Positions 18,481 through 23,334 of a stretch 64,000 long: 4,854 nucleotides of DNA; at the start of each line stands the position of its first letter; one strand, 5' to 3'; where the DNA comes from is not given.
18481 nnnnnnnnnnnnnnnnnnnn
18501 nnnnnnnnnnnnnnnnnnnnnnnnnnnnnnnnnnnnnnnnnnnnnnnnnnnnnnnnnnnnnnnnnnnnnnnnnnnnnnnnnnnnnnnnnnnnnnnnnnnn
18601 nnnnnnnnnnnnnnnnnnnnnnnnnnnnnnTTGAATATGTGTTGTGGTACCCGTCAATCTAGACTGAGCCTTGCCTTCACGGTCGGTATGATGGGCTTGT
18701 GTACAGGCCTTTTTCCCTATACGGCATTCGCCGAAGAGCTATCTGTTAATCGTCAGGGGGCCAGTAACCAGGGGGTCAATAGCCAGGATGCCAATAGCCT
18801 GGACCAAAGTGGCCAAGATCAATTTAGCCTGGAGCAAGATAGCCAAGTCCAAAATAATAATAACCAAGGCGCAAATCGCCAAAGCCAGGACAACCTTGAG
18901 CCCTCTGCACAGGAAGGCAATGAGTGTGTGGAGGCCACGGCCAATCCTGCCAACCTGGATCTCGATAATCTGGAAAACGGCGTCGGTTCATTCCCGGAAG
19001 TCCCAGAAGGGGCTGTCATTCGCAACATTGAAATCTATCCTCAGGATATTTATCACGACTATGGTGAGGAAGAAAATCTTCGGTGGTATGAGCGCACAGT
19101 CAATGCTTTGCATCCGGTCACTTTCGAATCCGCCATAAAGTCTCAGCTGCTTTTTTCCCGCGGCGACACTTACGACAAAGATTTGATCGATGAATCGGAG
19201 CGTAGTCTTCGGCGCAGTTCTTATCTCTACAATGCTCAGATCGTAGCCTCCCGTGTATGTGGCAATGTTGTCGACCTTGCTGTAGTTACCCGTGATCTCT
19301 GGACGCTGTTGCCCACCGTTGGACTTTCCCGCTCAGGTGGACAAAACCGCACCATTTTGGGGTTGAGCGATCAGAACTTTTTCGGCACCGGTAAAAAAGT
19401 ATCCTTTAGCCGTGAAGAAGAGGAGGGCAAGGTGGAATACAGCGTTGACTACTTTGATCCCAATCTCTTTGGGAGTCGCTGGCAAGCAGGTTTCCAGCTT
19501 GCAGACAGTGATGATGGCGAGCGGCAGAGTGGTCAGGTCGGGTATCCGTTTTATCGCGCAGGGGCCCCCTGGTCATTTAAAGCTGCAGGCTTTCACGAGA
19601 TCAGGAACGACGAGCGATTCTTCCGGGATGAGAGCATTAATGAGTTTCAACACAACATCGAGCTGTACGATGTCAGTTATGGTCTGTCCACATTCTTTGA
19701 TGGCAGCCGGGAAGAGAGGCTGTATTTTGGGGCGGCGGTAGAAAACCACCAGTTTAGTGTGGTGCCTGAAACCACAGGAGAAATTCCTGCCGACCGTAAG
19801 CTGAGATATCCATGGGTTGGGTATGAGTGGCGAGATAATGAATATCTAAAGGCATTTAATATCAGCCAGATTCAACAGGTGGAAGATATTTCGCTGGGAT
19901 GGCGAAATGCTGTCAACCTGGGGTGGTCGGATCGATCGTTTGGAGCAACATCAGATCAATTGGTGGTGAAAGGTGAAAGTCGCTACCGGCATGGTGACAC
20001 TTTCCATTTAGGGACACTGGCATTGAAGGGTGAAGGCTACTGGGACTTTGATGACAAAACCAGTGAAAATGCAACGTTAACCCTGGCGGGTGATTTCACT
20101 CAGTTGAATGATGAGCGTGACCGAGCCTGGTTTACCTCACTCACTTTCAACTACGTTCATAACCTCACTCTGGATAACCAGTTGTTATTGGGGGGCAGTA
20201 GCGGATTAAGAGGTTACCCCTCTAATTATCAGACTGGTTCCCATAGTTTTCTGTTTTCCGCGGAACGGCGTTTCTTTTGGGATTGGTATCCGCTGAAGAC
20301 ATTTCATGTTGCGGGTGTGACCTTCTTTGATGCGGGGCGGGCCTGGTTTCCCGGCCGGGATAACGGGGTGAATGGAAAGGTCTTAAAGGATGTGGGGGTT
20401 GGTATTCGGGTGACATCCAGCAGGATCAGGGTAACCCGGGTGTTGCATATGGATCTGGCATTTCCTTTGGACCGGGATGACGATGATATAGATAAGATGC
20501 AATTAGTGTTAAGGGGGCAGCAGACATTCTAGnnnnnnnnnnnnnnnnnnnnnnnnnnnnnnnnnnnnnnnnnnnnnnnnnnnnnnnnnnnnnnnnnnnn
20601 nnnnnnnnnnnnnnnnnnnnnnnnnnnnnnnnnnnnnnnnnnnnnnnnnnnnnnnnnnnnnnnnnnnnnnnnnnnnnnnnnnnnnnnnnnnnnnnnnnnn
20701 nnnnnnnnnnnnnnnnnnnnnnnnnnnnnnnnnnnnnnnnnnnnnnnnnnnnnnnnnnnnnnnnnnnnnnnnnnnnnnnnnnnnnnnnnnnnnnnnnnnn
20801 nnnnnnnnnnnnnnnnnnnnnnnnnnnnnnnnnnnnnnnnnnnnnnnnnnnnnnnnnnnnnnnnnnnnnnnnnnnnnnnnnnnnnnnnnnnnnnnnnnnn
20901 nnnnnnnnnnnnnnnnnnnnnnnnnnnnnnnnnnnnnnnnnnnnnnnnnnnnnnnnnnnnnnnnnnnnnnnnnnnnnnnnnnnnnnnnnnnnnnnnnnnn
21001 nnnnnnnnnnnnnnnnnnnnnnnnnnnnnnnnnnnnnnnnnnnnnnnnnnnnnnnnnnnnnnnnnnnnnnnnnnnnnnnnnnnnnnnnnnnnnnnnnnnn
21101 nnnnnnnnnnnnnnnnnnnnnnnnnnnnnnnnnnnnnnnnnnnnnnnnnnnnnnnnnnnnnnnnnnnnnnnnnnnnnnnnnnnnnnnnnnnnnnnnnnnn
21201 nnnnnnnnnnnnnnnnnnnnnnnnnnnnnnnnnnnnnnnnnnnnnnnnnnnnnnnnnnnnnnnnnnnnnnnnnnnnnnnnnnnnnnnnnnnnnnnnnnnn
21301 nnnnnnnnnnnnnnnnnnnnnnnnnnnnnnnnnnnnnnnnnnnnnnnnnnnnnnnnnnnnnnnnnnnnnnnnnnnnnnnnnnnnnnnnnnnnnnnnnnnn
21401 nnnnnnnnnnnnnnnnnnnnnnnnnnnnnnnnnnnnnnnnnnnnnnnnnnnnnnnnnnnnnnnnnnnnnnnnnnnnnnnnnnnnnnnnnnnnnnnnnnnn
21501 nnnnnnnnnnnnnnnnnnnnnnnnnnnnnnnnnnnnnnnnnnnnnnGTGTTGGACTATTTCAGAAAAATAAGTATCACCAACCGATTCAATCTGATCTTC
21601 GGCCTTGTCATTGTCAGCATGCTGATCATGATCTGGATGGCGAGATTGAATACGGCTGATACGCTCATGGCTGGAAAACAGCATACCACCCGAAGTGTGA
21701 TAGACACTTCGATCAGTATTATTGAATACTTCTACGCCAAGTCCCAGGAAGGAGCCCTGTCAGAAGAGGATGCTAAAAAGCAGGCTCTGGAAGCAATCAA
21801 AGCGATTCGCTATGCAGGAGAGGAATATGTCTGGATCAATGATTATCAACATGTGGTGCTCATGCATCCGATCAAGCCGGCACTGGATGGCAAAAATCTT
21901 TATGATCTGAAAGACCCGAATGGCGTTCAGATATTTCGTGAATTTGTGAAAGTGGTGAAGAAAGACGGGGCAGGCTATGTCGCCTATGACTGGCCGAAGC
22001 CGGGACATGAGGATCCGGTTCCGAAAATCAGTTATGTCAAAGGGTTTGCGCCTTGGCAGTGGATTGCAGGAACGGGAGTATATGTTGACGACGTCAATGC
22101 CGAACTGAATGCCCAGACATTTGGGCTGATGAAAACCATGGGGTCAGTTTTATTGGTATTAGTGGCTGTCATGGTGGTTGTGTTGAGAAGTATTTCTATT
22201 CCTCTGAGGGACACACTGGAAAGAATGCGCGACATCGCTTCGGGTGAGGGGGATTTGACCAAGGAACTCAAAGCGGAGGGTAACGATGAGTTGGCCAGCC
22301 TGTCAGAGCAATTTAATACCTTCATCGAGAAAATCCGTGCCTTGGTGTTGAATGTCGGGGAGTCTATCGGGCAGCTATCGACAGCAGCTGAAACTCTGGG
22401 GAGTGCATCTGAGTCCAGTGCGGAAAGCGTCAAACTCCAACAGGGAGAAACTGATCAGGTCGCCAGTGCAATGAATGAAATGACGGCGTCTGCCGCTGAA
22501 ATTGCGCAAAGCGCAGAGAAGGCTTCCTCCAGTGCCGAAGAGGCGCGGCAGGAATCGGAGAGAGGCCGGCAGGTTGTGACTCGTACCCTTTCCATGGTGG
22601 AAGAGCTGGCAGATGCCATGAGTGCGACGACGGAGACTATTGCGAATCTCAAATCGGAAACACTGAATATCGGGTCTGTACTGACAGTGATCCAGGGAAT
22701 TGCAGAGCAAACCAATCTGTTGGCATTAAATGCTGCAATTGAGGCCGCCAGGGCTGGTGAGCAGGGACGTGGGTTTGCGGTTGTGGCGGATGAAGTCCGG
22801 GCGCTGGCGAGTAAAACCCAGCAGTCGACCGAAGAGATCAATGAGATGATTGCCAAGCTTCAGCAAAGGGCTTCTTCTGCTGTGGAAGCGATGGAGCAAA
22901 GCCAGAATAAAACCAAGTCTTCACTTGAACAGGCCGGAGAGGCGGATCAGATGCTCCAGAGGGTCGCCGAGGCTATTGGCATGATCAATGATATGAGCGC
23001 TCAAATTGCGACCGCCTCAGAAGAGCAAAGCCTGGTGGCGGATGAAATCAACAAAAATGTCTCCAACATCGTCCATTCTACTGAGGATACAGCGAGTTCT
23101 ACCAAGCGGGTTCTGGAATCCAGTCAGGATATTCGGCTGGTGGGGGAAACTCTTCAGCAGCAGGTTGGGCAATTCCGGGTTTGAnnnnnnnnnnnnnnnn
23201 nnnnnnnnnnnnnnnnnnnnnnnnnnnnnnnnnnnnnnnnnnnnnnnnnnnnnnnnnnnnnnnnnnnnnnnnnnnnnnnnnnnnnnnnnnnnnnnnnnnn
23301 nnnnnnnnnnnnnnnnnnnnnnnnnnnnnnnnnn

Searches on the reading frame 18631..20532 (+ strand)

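Call 25: search_protein_families(library=pfam, proteins=[window:18631-20532:+], max_evalue=0.00001)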
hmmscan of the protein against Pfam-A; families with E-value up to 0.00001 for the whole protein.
window:18631-20532:+ (633 aa): 1 family
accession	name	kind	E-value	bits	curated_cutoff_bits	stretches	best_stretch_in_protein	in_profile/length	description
PF01103.29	Omp85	-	6.6e-10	39.4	24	1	249-624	1-316/325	Omp85 superfamily domain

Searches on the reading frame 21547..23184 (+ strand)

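Call 25: search_protein_families(library=pfam, proteins=[window:21547-23184:+], max_evalue=0.00001)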
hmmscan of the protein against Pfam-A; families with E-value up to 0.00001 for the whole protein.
window:21547-23184:+ (545 aa): 5 families
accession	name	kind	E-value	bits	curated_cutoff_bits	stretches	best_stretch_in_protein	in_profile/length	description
PF00015.26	MCPsignal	-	1.2e-44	152.6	34.6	1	328-508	2-168/172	Methyl-accepting chemotaxis protein (MCP) signalling domain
PF17200.10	sCache_2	-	1.5e-44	152.1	25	1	41-190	2-152/155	Single Cache domain 2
PF08269.17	dCache_2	-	8.3e-43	147.1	26.5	1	44-190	46-193/298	Cache domain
PF00672.30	HAMP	-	1.4e-09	38.6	25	1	212-265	2-53/53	HAMP domain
PF17201.10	Cache_3-Cache_2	-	4.8e-09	36.3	27.7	1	74-189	185-295/299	Cache 3/Cache 2 fusion domain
